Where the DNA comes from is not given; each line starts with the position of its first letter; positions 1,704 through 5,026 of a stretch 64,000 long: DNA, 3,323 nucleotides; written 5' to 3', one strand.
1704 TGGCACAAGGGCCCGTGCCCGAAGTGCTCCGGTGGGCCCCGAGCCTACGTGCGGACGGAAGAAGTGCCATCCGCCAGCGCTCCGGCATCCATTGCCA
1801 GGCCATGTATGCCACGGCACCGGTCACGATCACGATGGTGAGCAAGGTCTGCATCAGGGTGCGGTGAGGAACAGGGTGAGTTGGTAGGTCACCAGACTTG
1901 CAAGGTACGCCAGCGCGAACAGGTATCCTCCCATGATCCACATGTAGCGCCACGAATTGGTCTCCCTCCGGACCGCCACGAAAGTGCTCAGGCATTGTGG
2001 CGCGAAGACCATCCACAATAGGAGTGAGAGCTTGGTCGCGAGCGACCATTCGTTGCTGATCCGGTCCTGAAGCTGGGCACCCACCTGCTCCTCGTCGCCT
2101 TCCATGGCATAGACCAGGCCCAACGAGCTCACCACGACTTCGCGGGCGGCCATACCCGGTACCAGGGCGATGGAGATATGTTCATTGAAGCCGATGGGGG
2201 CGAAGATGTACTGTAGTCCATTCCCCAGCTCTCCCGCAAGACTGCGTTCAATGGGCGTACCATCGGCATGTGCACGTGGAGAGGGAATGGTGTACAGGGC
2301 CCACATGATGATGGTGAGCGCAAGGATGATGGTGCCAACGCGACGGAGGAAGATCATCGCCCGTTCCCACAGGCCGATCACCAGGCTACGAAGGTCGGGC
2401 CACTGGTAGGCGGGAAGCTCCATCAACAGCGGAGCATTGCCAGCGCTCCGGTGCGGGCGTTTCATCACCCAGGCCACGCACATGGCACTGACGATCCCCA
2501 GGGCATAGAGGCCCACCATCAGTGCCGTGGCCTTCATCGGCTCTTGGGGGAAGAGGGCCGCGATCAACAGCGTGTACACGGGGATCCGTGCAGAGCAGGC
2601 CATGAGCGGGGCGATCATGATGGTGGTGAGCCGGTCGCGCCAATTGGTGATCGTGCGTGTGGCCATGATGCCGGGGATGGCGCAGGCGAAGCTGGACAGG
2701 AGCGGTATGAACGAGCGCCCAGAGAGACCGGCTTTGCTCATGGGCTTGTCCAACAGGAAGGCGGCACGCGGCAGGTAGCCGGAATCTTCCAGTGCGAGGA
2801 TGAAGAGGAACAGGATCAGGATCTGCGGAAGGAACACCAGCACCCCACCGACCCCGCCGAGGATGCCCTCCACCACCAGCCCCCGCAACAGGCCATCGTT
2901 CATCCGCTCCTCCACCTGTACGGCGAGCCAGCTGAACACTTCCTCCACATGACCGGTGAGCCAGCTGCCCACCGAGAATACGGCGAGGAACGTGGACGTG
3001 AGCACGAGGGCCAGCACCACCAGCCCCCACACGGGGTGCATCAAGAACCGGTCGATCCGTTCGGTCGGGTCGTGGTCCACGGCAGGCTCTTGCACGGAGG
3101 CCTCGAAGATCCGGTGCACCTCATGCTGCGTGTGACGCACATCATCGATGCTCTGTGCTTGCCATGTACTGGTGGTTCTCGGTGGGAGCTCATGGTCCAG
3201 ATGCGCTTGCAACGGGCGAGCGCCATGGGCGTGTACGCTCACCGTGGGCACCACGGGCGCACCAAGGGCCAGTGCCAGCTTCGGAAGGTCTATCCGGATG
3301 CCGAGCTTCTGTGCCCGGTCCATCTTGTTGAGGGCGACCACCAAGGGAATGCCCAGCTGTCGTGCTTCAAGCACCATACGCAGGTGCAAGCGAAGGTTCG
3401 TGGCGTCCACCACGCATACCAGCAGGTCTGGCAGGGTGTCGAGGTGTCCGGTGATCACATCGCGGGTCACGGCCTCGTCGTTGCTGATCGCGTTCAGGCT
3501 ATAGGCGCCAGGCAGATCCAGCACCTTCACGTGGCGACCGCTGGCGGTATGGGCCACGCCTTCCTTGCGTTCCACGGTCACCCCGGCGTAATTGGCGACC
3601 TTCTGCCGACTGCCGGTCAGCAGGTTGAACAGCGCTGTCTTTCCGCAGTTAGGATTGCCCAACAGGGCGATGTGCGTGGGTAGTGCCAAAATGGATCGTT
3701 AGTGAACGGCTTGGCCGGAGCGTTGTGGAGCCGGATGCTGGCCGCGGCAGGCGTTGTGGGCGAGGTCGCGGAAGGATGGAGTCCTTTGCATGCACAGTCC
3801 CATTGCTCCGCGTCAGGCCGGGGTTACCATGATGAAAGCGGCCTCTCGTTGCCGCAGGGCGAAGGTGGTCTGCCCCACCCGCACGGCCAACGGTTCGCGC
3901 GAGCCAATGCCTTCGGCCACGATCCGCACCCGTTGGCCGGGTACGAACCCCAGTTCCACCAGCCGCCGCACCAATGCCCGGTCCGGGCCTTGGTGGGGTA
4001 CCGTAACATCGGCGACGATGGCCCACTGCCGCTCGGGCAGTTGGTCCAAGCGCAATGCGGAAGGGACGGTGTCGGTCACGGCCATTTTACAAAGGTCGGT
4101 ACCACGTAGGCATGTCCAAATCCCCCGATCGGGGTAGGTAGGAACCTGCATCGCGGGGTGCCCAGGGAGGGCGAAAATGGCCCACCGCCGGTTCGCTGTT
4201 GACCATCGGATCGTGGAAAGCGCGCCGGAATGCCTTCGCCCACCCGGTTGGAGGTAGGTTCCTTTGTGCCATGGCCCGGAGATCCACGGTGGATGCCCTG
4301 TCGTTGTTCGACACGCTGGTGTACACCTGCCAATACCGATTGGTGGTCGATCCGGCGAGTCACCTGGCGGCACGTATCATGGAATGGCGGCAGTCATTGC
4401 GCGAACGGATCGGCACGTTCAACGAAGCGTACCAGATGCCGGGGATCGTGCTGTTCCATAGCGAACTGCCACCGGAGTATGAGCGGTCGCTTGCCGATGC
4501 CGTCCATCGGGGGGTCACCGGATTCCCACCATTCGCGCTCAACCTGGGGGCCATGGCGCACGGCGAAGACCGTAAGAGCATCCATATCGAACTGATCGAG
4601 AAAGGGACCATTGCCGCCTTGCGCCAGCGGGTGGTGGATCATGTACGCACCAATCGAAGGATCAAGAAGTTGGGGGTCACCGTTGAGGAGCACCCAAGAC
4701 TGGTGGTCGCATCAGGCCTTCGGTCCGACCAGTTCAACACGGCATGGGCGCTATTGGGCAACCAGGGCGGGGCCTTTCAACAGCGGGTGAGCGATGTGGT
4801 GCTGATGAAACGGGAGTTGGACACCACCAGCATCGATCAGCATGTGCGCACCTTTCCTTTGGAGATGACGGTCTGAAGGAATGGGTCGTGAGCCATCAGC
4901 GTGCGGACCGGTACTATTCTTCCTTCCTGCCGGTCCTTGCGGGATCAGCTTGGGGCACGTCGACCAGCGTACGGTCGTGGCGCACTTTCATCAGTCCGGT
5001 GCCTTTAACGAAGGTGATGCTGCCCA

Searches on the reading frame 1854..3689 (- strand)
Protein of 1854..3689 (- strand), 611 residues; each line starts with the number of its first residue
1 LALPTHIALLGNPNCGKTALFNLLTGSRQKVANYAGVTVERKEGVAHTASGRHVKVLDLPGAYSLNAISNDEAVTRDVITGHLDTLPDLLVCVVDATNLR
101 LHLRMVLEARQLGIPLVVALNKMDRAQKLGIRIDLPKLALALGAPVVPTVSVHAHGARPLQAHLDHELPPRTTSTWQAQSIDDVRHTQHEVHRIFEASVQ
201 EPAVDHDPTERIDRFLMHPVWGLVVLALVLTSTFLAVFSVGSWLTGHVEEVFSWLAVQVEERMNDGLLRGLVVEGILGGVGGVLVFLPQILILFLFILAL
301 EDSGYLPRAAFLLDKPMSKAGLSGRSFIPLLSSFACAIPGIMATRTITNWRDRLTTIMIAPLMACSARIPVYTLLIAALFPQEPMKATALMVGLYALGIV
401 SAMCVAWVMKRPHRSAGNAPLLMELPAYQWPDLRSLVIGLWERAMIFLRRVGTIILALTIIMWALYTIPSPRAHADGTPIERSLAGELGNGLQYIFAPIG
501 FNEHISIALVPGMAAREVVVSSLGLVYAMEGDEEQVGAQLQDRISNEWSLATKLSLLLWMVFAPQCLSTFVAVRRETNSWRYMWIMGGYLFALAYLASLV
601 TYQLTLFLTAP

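Call 13: search_protein_families(library=pfam, proteins=[window:1854-3689:-], max_evalue=0.001)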
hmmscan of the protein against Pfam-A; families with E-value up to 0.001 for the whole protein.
window:1854-3689:- (611 aa): 7 families
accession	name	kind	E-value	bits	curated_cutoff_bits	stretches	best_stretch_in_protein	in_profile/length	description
PF02421.24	FeoB_N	-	6.9e-51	172.3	27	1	6-162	2-154/156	Ferrous iron transport protein B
PF07670.19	Gate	-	1.1e-32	113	29.6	2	283-377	1-102/104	Nucleoside recognition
PF01926.29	MMR_HSR1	-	1.2e-17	64.4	21.9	1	6-122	1-113/113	50S ribosome-binding GTPase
PF07664.17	FeoB_C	-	9.5e-15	54.5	26.6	1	391-443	1-54/54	Ferrous iron transport protein B C terminus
PF00009.33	GTP_EFTU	-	5.7e-05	23.2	26.5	1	50-128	67-136/188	Elongation factor Tu GTP binding domain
PF09439.16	SRPRB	-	0.00026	20.9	25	1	7-67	6-61/178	Signal recognition particle receptor beta subunit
PF03193.22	RsgA_GTPase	-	0.00067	20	30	0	89-166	27-106/174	RsgA GTPase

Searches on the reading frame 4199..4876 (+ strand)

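Call 41: search_protein_families(library=pfam, proteins=[window:4199-4876:+])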
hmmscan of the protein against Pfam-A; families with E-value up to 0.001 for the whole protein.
window:4199-4876:+ (225 aa): 1 family
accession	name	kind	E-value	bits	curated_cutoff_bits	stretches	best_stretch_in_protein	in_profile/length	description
PF13563.12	2_5_RNA_ligase2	-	3.6e-05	24.3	27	1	55-208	4-151/152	2'-5' RNA ligase superfamily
